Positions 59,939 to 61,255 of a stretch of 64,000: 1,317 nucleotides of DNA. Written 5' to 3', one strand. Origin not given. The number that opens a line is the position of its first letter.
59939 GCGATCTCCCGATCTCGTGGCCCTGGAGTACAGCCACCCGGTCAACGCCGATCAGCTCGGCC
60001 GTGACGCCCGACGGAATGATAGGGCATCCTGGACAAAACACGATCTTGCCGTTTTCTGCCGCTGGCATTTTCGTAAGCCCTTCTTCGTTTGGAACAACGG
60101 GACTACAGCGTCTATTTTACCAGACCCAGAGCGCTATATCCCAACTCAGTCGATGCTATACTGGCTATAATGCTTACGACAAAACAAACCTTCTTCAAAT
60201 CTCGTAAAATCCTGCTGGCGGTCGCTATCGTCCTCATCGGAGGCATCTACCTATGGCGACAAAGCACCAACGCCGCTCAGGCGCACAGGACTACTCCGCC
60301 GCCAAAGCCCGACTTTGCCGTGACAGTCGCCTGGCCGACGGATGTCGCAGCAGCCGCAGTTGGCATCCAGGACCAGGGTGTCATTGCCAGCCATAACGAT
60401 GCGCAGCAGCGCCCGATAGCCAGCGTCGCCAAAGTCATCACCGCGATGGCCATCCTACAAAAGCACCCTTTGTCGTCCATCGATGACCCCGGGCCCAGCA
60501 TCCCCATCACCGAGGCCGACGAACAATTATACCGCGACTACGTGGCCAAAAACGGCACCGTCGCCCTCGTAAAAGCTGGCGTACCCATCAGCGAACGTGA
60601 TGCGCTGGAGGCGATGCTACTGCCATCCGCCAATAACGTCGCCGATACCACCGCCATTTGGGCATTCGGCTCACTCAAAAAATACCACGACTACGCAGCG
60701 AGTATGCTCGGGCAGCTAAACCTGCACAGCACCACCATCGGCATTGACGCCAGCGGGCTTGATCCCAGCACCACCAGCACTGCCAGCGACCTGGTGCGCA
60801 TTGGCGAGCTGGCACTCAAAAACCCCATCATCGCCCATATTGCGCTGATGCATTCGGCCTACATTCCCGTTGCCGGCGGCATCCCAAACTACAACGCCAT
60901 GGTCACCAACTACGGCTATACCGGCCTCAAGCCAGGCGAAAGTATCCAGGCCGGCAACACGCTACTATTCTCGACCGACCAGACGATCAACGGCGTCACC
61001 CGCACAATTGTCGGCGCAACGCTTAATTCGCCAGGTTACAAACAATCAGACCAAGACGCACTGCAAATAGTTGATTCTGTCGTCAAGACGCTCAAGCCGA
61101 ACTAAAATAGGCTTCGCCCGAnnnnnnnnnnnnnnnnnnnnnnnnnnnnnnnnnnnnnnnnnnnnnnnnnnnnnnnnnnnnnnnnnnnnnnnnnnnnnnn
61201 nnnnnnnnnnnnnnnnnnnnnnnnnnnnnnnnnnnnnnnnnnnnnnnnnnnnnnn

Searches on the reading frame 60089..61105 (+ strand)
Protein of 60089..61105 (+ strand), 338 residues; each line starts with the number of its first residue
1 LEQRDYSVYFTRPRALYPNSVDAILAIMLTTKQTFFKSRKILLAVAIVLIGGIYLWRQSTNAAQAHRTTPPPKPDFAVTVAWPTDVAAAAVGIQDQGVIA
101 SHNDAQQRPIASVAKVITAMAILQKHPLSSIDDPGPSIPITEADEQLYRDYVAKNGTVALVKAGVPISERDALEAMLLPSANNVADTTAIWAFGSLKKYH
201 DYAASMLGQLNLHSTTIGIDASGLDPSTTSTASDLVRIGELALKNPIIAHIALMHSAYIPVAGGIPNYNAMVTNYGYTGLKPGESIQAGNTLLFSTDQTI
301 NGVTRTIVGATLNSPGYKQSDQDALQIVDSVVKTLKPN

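Call 14: search_protein_families(library=pfam, proteins=[window:60089-61105:+], max_evalue=0.001)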
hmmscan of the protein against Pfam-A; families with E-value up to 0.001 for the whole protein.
window:60089-61105:+ (338 aa): 2 families
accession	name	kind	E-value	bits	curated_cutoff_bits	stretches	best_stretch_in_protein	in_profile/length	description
PF00768.25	Peptidase_S11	-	2.2e-14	53.9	27.6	1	94-304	21-231/239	D-alanyl-D-alanine carboxypeptidase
PF13354.11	Beta-lactamase2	-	0.00084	19.2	22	0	97-237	10-141/214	Beta-lactamase enzyme family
